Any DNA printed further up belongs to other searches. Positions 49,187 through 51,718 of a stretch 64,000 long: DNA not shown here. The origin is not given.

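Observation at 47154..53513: Molybdenum hydroxylase operon carrying both markers of the labile-selenium cofactor class, with two gene fusions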

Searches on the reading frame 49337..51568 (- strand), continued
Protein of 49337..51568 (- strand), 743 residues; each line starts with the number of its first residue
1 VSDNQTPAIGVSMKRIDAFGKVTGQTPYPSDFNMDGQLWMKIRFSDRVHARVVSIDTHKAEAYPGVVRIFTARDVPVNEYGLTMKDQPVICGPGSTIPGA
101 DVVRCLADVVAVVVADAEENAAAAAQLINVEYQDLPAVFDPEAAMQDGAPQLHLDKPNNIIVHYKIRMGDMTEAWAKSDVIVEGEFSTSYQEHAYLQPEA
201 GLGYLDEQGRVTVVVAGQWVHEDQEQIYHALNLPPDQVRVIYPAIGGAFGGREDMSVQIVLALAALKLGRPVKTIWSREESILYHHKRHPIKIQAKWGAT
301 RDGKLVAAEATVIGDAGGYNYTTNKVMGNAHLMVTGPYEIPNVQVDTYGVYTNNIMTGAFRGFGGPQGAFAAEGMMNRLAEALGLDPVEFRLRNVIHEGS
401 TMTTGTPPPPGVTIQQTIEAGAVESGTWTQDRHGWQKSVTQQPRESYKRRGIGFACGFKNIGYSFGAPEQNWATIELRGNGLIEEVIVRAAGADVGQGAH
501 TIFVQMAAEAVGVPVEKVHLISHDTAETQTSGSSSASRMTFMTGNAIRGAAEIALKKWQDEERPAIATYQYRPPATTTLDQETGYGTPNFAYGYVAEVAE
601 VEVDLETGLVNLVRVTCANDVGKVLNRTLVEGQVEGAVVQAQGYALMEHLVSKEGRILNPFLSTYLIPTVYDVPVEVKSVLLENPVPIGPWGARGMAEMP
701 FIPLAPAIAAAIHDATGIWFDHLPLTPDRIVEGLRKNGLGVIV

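Call 32: search_solved_structures(query=window:49337-51568:-, max_evalue=1e-70, show_alignments=5)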
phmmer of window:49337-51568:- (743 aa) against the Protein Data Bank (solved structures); distinct sequences matched with E-value up to 1e-70: 21.
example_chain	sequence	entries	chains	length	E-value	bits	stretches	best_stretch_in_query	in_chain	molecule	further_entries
1rm6_A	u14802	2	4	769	5.2e-88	299.4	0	8-552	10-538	4-hydroxybenzoyl-CoA reductase alpha subunit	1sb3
1sij_A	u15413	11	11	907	1.9e-86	294.2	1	13-735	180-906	Aldehyde oxidoreductase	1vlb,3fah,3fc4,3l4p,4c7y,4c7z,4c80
3hrd_A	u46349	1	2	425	9.5e-83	282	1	9-420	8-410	Nicotinate dehydrogenase large molybdopterin subunit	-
1dgj_A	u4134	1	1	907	2.1e-80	274.3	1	10-734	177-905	ALDEHYDE OXIDOREDUCTASE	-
1wyg_A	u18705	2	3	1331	3.6e-74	253.7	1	9-715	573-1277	Xanthine dehydrogenase/oxidase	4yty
3sr6_C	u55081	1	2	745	3.6e-74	253.6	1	10-715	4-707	Xanthine dehydrogenase/oxidase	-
1fiq_C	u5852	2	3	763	3.7e-74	253.6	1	10-715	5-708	XANTHINE OXIDASE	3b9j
3etr_C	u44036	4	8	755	3.8e-74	253.5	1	10-715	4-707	Xanthine dehydrogenase/oxidase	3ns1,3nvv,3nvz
3nrz_C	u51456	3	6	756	3.9e-74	253.5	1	10-715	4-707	Xanthine dehydrogenase/oxidase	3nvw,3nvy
3eub_C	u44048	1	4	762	4e-74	253.5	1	10-715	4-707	Xanthine dehydrogenase/oxidase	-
4yrw_A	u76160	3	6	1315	4.3e-74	253.4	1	9-715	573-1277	Xanthine dehydrogenase/oxidase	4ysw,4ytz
2e3t_A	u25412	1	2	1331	4.5e-74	253.3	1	9-715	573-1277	Xanthine dehydrogenase/oxidase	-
3an1_A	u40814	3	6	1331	4.5e-74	253.3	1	9-715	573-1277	Xanthine dehydrogenase/oxidase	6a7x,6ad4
6adj_A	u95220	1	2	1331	4.5e-74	253.3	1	9-715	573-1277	Xanthine dehydrogenase/oxidase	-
6ac4_A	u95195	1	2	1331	4.5e-74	253.3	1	9-715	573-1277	Xanthine dehydrogenase/oxidase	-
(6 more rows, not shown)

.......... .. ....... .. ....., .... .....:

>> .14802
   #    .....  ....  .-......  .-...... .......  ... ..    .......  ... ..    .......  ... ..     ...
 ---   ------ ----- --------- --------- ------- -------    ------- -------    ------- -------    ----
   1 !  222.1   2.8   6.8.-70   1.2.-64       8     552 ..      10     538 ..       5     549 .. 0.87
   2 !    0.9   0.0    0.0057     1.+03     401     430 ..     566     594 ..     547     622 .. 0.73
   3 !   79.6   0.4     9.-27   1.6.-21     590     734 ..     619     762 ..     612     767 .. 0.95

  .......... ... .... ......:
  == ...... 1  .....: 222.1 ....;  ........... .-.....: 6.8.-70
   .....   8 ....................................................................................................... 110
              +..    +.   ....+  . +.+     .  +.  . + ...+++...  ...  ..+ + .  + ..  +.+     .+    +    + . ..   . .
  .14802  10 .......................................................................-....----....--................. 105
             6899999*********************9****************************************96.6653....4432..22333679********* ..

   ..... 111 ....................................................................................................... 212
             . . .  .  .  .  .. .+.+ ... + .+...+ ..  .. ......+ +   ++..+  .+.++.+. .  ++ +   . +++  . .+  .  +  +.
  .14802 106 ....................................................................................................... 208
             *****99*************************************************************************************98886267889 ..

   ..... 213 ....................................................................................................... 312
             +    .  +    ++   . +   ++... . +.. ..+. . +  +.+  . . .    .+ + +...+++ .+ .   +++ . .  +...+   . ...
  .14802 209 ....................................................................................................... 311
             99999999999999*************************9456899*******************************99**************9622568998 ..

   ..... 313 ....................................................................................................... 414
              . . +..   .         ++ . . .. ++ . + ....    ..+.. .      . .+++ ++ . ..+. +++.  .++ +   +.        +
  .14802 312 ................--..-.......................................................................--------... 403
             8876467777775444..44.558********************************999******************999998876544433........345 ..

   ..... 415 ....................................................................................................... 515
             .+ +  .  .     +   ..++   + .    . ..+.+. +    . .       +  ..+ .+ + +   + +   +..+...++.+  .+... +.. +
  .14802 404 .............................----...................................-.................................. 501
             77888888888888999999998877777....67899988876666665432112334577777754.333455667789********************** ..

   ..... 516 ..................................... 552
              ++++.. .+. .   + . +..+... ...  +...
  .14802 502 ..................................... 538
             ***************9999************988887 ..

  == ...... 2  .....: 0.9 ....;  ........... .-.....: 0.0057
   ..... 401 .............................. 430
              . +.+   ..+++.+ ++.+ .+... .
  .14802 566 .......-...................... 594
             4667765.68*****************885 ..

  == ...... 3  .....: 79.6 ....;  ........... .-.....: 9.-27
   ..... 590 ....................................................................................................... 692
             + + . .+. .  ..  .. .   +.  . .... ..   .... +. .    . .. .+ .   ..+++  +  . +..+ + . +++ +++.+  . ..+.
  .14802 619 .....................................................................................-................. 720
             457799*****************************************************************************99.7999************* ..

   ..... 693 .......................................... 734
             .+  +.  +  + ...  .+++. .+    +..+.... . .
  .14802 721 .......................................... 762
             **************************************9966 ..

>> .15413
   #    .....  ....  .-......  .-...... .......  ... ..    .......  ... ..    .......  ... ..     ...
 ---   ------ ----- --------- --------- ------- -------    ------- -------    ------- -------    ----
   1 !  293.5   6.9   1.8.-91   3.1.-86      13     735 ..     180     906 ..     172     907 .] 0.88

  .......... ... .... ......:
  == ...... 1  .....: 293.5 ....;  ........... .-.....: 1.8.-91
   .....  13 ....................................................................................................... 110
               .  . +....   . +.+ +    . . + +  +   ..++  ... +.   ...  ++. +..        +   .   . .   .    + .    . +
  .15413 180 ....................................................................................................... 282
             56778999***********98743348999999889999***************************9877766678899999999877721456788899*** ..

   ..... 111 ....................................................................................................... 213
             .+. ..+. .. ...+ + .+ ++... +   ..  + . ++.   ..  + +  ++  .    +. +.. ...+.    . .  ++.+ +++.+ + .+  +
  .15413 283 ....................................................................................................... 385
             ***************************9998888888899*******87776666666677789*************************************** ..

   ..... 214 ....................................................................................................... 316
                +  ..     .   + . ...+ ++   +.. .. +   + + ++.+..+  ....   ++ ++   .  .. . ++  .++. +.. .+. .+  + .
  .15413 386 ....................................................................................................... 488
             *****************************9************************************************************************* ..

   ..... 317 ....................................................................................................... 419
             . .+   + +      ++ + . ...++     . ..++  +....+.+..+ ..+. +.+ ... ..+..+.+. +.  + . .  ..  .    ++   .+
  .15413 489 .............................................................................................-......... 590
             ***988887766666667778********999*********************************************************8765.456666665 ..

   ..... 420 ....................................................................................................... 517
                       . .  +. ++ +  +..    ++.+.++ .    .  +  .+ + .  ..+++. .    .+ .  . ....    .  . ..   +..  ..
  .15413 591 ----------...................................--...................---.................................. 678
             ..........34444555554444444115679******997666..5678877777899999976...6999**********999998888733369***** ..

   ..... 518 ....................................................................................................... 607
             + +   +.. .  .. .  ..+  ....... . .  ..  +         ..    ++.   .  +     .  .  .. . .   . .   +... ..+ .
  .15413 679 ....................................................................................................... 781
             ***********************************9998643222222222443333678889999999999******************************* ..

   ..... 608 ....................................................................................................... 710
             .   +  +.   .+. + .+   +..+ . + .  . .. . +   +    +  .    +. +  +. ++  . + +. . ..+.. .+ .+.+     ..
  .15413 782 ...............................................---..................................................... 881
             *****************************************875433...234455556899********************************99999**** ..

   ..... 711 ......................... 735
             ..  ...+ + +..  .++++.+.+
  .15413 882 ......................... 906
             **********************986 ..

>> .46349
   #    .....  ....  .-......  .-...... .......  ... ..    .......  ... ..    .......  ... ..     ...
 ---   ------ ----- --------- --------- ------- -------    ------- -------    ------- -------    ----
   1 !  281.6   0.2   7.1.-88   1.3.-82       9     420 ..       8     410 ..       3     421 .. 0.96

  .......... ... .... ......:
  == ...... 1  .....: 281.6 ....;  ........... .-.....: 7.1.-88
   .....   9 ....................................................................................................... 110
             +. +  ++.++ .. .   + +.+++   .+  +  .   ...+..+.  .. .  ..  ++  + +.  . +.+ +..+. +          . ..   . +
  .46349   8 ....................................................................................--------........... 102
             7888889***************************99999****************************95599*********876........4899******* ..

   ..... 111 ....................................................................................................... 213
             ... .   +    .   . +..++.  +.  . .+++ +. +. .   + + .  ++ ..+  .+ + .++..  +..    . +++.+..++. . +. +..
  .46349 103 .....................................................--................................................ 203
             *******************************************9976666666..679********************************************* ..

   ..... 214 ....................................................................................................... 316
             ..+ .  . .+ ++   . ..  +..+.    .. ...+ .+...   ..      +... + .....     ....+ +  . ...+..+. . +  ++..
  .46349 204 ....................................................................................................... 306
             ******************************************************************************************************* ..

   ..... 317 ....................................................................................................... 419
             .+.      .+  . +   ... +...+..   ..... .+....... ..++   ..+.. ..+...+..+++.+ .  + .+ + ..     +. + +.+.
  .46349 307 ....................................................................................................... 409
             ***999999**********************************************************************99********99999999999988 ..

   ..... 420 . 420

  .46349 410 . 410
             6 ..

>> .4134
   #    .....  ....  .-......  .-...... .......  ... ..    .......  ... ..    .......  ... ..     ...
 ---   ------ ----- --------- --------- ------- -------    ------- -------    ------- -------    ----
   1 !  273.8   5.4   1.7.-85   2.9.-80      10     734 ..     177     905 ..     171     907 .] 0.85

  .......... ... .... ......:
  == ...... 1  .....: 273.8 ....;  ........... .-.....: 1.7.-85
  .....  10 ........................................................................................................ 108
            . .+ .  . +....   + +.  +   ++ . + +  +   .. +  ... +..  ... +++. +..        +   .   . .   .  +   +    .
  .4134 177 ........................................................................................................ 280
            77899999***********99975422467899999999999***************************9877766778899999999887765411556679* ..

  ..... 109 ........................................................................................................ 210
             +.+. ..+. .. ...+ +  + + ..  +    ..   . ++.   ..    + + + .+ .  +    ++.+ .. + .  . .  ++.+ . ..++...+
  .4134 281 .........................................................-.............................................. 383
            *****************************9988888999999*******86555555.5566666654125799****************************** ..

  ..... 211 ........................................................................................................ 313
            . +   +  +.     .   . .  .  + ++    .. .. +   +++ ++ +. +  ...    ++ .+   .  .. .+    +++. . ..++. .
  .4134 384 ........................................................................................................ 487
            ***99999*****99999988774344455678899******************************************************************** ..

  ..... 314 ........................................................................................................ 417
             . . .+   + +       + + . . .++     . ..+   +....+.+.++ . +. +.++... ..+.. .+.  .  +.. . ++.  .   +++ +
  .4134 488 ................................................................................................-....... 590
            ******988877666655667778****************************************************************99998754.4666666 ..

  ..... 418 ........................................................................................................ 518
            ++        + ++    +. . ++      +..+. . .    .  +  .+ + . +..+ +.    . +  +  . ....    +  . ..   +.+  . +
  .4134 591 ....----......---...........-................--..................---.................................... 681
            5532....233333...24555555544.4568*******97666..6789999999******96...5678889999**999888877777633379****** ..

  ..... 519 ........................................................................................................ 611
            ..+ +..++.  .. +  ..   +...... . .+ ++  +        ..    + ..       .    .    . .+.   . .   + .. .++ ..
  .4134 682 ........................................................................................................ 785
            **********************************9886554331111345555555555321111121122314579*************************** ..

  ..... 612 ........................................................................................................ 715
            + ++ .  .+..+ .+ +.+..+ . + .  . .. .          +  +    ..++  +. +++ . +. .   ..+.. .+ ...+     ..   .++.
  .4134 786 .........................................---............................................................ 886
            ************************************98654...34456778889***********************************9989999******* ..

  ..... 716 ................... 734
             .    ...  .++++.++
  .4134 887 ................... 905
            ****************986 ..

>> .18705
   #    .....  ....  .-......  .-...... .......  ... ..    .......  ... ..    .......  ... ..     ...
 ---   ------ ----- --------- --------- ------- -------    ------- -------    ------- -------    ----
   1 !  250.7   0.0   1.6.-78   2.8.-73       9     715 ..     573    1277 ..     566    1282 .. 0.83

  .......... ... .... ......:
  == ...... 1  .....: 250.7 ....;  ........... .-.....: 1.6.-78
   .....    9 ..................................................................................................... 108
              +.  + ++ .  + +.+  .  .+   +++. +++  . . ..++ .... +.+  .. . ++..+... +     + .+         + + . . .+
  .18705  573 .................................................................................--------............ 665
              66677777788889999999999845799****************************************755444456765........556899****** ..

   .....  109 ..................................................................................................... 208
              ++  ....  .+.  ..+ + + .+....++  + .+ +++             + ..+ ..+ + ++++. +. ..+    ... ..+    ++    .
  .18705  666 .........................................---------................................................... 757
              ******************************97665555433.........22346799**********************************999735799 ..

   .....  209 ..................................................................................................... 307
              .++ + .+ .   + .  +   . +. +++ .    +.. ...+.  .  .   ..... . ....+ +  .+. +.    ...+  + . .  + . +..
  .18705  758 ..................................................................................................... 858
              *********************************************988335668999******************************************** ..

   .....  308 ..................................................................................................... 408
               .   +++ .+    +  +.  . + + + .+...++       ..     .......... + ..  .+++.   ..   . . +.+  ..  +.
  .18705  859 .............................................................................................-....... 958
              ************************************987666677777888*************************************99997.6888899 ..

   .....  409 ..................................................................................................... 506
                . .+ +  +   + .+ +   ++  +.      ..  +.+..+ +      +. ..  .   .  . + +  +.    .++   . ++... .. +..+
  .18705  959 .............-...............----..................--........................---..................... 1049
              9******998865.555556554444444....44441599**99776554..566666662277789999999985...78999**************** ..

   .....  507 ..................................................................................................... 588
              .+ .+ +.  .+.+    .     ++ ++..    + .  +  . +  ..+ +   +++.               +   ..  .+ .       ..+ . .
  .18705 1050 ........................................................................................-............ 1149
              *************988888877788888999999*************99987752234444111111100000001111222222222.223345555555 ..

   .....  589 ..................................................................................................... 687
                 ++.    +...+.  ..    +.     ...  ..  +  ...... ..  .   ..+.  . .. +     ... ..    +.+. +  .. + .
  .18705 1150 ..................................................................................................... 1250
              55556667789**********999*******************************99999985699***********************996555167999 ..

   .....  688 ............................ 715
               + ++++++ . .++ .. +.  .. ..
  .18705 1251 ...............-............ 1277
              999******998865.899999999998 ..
